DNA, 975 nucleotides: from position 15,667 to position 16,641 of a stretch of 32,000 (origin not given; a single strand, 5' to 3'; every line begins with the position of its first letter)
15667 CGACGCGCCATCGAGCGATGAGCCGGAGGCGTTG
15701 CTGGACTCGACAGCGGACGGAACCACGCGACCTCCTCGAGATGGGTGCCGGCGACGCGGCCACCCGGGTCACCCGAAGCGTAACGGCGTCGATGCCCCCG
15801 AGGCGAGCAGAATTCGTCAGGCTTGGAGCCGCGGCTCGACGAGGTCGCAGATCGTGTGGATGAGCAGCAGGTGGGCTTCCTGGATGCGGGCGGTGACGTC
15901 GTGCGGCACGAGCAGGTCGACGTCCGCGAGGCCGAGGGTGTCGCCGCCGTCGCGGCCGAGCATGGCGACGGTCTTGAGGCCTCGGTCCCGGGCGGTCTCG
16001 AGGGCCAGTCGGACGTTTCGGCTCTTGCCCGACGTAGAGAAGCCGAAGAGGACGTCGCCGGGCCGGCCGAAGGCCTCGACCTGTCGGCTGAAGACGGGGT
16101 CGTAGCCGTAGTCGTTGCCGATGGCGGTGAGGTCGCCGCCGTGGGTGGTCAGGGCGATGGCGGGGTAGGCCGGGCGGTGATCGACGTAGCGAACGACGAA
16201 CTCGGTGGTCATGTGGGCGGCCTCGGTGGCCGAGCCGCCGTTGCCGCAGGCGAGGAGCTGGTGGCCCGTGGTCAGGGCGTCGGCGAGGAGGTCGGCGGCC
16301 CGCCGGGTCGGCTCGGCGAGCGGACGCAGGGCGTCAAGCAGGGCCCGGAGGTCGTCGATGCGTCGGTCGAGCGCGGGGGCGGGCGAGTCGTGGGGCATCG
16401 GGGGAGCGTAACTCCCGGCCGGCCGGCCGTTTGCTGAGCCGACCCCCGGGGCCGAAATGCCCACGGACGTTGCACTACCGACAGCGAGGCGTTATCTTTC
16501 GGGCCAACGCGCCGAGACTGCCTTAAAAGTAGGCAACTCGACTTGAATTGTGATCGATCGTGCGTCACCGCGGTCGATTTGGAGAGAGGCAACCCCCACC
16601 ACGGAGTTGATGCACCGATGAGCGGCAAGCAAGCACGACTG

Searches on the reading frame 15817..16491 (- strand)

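Call 32: search_protein_families(library=pfam, proteins=[window:15817-16491:-], max_evalue=0.001)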
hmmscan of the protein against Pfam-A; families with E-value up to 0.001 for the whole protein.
window:15817-16491:- (224 aa): 1 family
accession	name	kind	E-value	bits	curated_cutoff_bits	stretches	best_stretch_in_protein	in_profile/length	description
PF13580.11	SIS_2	-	8.6e-25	87.8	27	1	46-179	4-138/138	SIS domain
